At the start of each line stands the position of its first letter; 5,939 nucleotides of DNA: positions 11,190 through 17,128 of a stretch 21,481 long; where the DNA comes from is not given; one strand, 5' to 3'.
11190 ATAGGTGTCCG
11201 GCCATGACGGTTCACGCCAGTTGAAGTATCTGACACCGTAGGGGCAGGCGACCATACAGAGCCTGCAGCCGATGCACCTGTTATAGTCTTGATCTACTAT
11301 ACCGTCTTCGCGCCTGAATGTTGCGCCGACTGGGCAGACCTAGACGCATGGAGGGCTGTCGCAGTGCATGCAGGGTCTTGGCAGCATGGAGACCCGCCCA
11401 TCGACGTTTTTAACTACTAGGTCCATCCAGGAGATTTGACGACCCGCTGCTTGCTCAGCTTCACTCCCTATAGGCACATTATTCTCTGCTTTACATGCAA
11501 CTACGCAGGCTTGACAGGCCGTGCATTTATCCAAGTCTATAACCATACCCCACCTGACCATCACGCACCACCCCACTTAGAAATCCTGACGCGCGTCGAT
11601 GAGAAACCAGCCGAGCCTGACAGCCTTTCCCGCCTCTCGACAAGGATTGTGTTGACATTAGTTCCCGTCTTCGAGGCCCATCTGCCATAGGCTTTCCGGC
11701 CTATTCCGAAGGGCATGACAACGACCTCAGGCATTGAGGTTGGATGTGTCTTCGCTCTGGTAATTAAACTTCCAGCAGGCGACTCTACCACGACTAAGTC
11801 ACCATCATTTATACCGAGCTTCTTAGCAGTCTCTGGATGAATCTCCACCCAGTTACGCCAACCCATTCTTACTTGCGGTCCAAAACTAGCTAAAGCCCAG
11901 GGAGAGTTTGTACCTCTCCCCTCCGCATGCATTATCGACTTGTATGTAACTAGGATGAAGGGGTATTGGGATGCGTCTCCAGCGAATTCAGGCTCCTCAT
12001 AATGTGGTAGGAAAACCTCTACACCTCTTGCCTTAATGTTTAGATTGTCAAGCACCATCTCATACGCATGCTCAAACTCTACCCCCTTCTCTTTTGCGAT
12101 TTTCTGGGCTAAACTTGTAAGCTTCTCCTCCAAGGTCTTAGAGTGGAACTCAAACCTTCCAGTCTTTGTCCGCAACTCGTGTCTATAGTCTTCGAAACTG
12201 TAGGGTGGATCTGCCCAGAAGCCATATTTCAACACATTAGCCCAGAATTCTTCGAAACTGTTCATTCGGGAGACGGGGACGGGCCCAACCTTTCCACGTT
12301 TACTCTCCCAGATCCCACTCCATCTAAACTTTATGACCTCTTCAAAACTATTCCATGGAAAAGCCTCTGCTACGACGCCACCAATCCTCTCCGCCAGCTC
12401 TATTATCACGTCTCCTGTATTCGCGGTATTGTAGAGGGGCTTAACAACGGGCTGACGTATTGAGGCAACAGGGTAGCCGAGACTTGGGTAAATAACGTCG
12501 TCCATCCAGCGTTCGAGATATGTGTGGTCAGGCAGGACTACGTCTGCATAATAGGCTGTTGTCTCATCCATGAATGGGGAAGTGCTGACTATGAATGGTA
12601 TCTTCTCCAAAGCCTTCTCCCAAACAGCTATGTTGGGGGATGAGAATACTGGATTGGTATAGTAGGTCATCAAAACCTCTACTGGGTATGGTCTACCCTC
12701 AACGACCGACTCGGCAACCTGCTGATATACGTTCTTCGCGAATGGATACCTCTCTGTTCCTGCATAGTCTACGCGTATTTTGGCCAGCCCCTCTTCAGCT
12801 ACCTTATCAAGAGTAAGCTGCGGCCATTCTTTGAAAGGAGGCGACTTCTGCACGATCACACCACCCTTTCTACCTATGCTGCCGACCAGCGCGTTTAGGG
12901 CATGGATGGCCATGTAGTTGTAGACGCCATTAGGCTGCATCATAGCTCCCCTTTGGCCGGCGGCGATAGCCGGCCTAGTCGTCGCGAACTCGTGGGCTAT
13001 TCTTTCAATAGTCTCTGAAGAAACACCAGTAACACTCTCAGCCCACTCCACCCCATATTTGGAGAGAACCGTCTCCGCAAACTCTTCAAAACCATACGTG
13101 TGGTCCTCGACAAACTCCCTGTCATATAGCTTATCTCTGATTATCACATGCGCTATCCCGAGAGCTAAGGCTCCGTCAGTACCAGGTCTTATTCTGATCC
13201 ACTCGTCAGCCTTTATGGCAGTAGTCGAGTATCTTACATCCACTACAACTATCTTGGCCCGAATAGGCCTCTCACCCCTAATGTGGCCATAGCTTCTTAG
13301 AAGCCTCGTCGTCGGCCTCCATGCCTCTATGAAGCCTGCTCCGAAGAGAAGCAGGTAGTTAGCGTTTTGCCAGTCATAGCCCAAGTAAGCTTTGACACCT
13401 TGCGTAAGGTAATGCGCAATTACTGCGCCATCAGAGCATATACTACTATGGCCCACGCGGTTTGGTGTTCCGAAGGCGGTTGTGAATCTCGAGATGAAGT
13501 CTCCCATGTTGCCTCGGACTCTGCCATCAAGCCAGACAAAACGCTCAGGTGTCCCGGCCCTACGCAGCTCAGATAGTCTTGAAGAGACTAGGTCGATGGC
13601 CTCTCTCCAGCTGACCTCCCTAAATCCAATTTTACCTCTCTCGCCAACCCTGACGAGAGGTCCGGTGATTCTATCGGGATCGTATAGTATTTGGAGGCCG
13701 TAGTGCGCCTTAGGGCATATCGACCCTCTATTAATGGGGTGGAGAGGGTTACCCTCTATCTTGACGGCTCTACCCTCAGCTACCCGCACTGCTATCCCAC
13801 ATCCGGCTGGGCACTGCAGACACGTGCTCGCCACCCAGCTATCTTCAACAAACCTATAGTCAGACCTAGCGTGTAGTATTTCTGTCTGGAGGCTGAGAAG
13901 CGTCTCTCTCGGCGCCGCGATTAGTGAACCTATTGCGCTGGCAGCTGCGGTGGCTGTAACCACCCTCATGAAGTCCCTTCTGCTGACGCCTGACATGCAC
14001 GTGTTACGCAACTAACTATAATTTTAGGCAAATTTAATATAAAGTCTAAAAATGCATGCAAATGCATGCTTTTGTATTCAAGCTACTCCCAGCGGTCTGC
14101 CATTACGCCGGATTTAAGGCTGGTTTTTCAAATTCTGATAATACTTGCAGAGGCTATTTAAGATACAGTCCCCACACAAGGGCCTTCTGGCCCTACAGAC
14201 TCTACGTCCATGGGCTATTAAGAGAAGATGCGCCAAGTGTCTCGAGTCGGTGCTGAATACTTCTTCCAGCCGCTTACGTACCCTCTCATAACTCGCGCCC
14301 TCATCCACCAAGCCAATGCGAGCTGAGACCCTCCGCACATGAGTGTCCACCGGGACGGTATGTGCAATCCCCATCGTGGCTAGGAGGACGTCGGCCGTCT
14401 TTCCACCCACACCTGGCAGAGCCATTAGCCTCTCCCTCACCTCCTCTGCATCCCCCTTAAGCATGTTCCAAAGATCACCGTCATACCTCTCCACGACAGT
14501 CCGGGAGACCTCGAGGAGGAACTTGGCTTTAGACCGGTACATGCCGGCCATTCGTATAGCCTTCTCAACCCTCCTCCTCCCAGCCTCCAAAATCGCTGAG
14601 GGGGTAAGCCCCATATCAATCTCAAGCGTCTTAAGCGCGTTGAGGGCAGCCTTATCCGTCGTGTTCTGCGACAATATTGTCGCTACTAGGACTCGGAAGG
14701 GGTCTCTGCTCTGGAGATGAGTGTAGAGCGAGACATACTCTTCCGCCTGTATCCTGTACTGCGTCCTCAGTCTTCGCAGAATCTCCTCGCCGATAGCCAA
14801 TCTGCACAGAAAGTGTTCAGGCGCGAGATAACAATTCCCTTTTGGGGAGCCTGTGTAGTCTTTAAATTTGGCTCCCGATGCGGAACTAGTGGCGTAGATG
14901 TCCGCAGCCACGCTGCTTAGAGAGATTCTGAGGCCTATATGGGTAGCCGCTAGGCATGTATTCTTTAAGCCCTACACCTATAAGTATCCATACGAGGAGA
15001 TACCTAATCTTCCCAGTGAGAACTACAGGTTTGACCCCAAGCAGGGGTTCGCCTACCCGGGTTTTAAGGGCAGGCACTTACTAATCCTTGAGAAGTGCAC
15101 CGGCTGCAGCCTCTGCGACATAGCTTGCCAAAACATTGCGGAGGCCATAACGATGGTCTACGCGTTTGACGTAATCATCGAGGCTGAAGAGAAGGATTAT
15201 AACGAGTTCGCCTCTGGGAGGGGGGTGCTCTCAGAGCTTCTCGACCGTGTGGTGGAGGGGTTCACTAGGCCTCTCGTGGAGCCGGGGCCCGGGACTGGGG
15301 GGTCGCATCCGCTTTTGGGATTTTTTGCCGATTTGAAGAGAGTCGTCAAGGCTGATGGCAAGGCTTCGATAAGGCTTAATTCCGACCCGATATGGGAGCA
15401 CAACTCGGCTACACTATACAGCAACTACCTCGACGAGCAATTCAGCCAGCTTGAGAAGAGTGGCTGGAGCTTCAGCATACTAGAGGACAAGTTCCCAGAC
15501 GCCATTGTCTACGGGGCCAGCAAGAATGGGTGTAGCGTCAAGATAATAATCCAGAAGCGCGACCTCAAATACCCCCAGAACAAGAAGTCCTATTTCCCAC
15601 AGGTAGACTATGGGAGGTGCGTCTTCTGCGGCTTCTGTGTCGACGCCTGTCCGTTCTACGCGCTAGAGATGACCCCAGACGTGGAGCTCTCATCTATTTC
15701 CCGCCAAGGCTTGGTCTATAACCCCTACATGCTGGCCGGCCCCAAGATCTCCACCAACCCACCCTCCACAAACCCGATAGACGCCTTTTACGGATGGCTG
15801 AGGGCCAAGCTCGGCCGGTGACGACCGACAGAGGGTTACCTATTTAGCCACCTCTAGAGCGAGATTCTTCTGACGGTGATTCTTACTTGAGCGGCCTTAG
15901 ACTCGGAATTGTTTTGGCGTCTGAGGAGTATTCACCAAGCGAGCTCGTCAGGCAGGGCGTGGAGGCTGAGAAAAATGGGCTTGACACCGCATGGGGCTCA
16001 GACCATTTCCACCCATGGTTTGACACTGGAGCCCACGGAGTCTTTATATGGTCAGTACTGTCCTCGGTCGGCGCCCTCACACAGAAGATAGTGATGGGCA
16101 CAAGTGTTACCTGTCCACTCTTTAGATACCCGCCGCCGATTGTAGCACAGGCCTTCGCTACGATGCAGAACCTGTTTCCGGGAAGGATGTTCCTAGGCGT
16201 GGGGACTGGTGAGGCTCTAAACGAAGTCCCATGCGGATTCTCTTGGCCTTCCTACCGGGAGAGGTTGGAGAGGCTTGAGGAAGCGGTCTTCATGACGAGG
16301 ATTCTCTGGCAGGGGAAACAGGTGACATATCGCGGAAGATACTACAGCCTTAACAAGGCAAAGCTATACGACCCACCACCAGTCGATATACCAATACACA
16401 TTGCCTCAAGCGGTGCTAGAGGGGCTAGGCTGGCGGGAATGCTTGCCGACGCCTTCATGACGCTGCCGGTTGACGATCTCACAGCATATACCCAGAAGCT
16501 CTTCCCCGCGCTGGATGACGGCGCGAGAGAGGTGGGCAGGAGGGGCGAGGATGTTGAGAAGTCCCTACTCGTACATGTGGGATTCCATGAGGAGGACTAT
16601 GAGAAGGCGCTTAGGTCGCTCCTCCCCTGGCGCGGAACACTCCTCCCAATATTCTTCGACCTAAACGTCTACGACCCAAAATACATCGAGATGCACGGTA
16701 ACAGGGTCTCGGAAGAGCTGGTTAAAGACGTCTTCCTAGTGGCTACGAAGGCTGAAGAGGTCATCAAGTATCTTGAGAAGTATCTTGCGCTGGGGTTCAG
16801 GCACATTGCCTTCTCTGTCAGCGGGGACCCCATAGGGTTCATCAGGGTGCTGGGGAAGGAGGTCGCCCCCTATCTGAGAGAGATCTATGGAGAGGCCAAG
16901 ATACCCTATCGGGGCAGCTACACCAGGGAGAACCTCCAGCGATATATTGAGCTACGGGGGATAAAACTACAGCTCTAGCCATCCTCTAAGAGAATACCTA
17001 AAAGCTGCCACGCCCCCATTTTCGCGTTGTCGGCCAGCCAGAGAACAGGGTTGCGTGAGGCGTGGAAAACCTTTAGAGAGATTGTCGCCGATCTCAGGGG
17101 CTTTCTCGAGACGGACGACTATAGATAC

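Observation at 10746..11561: A single in-frame amber codon splits an otherwise intact PsrB-type Fe-S subunit inside a tightly coupled respiratory operon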

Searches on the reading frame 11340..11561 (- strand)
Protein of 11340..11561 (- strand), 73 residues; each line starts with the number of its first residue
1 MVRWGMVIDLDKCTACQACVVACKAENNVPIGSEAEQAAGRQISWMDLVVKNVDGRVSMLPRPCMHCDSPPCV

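Call 7: search_protein_families(library=pfam, proteins=[window:11343-11561:-])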
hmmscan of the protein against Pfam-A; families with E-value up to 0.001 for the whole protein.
window:11343-11561:- (73 aa): 4 families
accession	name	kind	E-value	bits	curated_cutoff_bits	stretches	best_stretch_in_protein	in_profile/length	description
PF12797.12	Fer4_2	-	3.5e-07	30.2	24.5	1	4-25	1-22/22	4Fe-4S binding domain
PF00037.32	Fer4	-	6.3e-05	23.1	21.1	1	7-23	2-18/24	4Fe-4S binding domain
PF12838.12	Fer4_7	-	6.8e-05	23.7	27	1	12-72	1-44/52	4Fe-4S dicluster domain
PF13237.11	Fer4_10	-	0.00033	21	25.5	0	6-72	2-48/53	4Fe-4S dicluster domain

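Call 36: find_encoding_contigs(protein=window:11340-11561:-, flank=10000, max_places=10)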
Protein window:11340-11561:- (73 aa): 1 contig read that carries it; 1 place shown.
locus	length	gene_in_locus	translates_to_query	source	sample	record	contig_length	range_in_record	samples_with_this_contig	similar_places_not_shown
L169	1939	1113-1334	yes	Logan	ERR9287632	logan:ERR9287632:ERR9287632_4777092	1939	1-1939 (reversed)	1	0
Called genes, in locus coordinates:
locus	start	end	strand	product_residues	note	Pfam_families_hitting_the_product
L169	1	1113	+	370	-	?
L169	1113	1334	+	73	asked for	PF12797:Fer4_2 (weak)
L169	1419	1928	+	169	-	-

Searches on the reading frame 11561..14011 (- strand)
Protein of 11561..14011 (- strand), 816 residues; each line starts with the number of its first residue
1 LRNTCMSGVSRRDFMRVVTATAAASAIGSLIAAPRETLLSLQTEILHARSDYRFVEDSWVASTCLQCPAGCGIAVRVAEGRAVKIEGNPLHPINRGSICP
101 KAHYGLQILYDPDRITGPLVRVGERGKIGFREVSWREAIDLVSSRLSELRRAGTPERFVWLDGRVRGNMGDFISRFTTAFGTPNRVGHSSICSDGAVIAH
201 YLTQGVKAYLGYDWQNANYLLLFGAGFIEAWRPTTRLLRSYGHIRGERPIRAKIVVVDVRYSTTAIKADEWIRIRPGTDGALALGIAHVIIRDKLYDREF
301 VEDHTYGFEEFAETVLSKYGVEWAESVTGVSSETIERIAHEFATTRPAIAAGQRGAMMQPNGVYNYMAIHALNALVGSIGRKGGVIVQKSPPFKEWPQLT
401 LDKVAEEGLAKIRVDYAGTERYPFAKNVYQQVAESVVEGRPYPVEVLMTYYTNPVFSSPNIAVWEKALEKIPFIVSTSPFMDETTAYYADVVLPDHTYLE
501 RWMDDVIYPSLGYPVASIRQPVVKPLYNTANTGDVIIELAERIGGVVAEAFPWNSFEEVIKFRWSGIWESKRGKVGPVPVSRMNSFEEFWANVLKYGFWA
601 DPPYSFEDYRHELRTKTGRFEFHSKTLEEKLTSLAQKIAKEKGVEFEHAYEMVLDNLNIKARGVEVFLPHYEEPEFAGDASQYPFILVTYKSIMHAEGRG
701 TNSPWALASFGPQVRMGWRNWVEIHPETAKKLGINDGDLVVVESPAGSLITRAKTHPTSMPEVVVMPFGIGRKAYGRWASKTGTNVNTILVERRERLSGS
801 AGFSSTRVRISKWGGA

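Call 6: search_protein_families(library=pfam, proteins=[window:11561-14011:-])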
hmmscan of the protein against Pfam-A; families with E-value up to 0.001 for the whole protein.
window:11561-14011:- (816 aa): 3 families
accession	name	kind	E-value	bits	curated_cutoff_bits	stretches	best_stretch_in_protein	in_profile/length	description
PF00384.28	Molybdopterin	-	7.5e-35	121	24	1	114-542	1-353/353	Molybdopterin oxidoreductase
PF01568.27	Molydop_binding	-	8.7e-18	64.8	26.8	1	720-805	30-108/110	Molydopterin dinucleotide binding domain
PF04879.21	Molybdop_Fe4S4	-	7.1e-15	55.2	22.7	1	58-111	2-55/55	Molybdopterin oxidoreductase Fe4S4 domain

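Call 25: search_protein_families(library=ncbifam, proteins=[window:11561-13996:-], max_evalue=0.00001)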
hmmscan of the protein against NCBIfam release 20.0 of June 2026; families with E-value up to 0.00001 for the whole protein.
window:11561-13996:- (811 aa): 25 families
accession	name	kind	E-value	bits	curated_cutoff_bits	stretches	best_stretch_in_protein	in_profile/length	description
NF041714.1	arsenate_red_ArrA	equivalog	1.4e-133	446.9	1600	2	293-807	311-847/848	arsenate respiratory reductase molybdopterin-containing subunit ArrA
NF012032.0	PRK15488.1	equivalog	2.5e-108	363.1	694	1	4-796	3-748/759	thiosulfate reductase PhsA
NF041783.2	mnquin_red_QrcB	equivalog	8.3e-91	305.2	440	2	54-556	52-517/695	menaquinone reductase molybdopterin-binding-like subunit QrcB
TIGR01591.1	Fdh-alpha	equivalog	5.5e-71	239.5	666.25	2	58-543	2-483/672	formate dehydrogenase subunit alpha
TIGR02166.1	dmsA_ynfE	subfamily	8.4e-59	199.4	777.7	2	4-380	1-397/794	DMSO/selenate family reductase complex A subunit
TIGR03479.1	DMSO_red_II_alp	subfamily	2.8e-48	164.7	984.75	2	56-300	60-307/913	molybdopterin-dependent oxidoreductase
NF047855.1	AssmNtatRedNasC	equivalog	1.2e-44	152.7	1100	3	58-378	24-340/708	assimilatory nitrate reductase catalytic subunit NasC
TIGR00509.1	bisC_fam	subfamily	3.8e-41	141.2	1017.55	1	119-624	65-597/772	molybdopterin guanine dinucleotide-containing S/N-oxide reductase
NF011567.1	PRK14991.1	equivalog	3.9e-38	130.8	1750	3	415-531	597-716/1022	tetrathionate reductase subunit TtrA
NF041884.1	selenate_YnfF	exception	9.6e-38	129.6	1650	1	19-805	9-795/798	selenate/tellurate reductase subunit YnfF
NF041885.1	selenate_YnfE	exception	1.9e-37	128.6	1675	2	3-380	2-404/805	selenate/tellurate reductase subunit YnfE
TIGR01553.1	formate-DH-alph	equivalog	4.1e-37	127.4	814.2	1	4-302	2-306/1009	formate dehydrogenase-N subunit alpha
NF011566.1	PRK14990.1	exception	6.5e-37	127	1600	1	3-788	13-794/814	dimethylsulfoxide reductase subunit A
NF010055.0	PRK13532.1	equivalog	2.4e-30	105.5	904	1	4-300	3-291/830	nitrate reductase catalytic subunit NapA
NF011682.0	PRK15102.1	equivalog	6.9e-30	103.8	909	1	4-381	4-397/829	trimethylamine-N-oxide reductase TorA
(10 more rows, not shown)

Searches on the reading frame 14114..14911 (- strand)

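Call 6: search_protein_families(library=pfam, proteins=[window:14114-14911:-])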
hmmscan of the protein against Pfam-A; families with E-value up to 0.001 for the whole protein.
window:14114-14911:- (265 aa): 4 families
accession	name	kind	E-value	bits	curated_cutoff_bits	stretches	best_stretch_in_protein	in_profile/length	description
PF00730.31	HhH-GPD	-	6.8e-22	78.3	26.2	1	76-219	1-106/108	HhH-GPD superfamily base excision DNA repair protein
PF22175.2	Ogg-HhH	-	3.8e-07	30.3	27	1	56-207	5-150/173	8-oxoguanine DNA glycosylase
PF00633.29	HHH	-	0.00028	21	24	1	159-178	10-29/30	Helix-hairpin-helix motif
PF10576.14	EndIII_4Fe-2S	-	0.00036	21.1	20.5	1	239-255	1-17/17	Iron-sulfur binding domain of endonuclease III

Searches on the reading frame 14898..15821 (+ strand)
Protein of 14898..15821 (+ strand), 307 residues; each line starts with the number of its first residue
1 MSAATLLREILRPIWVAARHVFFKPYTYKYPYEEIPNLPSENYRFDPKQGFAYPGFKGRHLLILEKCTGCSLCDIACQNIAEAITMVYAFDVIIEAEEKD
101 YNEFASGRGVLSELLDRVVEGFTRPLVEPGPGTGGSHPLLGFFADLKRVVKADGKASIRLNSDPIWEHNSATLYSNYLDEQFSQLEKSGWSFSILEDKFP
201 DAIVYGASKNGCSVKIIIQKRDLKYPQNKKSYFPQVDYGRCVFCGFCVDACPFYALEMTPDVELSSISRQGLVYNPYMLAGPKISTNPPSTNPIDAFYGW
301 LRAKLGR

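Call 7: search_protein_families(library=pfam, proteins=[window:14898-15821:+])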
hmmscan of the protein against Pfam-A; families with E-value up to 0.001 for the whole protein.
window:14898-15821:+ (307 aa): 10 families
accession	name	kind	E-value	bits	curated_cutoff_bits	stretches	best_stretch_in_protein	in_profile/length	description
PF00037.32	Fer4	-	2.9e-10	39.9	21.1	1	234-257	1-24/24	4Fe-4S binding domain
PF12838.12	Fer4_7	-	1.7e-08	35.2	27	1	240-261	1-22/52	4Fe-4S dicluster domain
PF13237.11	Fer4_10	-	5.2e-07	29.9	25.5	0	235-253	3-21/53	4Fe-4S dicluster domain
PF13187.11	Fer4_9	-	5.7e-07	29.9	27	0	212-252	12-48/52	4Fe-4S dicluster domain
PF13183.11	Fer4_8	-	9.1e-07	29.8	27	0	240-258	4-22/68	4Fe-4S dicluster domain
PF12797.12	Fer4_2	-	1.1e-06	28.6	24.5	0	234-253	3-22/22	4Fe-4S binding domain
PF14697.11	Fer4_21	-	5.7e-06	26.8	35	0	62-86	36-59/59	4Fe-4S dicluster domain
PF13534.11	Fer4_17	-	3.8e-05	24.6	22.2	0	240-257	1-18/61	4Fe-4S dicluster domain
PF13484.11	Fer4_16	-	4e-05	24.7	30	0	240-263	1-25/66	4Fe-4S double cluster binding domain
PF12837.12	Fer4_6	-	5.1e-05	23.5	25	1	233-256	1-24/24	4Fe-4S binding domain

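Call 25: search_protein_families(library=ncbifam, proteins=[window:14898-15821:+], max_evalue=0.00001)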
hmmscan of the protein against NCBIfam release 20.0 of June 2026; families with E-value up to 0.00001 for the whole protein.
window:14898-15821:+ (307 aa): 26 families (the best 25 are shown)
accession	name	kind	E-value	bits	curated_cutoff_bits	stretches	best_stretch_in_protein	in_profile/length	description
TIGR01971.1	NuoI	subfamily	1.2e-21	76.5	113.05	1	218-277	61-119/121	NADH-quinone oxidoreductase, chain I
NF004541.0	PRK05888.2-2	equivalog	3.1e-19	69.4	217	1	223-280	78-135/168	NADH-quinone oxidoreductase subunit NuoI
NF004537.0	PRK05888.1-3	equivalog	3.1e-19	69.3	163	1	225-276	98-150/204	NADH-quinone oxidoreductase subunit NuoI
NF004536.0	PRK05888.1-1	equivalog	2e-16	59.9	212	1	212-275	70-133/180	NADH-quinone oxidoreductase subunit NuoI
NF010590.0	PRK13984.1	equivalog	2.3e-14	52.5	946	1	217-274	69-126/611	putative oxidoreductase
NF040612.1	F420_dehyd_FpoI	exception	2.8e-14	53.1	180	1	203-279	45-124/135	F420H2 dehydrogenase subunit FpoI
NF004545.0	PRK05888.3-1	equivalog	5.3e-14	52.2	229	1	212-279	81-145/154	NADH-quinone oxidoreductase subunit NuoI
NF004543.0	PRK05888.2-5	equivalog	1.1e-13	51.2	243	1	229-259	88-118/217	NADH-quinone oxidoreductase subunit NuoI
NF009053.0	PRK12387.1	subfamily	1.8e-12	47.4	204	1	202-273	40-107/180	formate hydrogenlyase complex iron-sulfur subunit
TIGR00403.1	ndhI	equivalog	4.9e-12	45.8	302.35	1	229-280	92-143/183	NAD(P)H-quinone oxidoreductase subunit I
NF004538.0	PRK05888.1-4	equivalog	1.4e-11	44.3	135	1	224-279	85-140/162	NADH-quinone oxidoreductase subunit NuoI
NF004546.0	PRK05888.3-3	equivalog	2.9e-11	43.1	260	1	218-262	86-130/196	NADH-quinone oxidoreductase subunit NuoI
NF004539.0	PRK05888.1-5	equivalog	1e-10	41.5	225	1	229-276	90-137/162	NADH-quinone oxidoreductase subunit NuoI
NF006076.0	PRK08222.1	equivalog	2.8e-10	40.3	270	0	203-272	41-106/181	hydrogenase 4 subunit H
NF006221.0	PRK08348.1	subfamily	2.7e-09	36.8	124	0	237-268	73-104/136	NADH-plastoquinone oxidoreductase subunit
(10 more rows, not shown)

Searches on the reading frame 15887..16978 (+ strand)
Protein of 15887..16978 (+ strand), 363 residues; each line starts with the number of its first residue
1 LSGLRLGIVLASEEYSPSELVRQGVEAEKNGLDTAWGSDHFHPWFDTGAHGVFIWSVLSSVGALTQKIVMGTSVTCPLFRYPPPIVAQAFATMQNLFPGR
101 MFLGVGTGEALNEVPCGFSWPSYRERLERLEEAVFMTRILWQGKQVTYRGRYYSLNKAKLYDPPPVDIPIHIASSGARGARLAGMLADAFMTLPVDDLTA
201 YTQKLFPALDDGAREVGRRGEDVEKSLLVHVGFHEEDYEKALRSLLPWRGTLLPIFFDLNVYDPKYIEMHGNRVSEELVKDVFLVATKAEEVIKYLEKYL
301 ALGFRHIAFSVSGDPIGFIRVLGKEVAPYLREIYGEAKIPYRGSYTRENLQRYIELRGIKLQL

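Call 7: search_protein_families(library=pfam, proteins=[window:15887-16978:+])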
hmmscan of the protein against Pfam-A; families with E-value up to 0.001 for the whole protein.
window:15887-16978:+ (363 aa): 1 family
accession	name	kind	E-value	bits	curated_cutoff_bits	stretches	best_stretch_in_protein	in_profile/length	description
PF00296.26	Bac_luciferase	-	3e-46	158.7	27.9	1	15-306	20-314/314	Luciferase-like monooxygenase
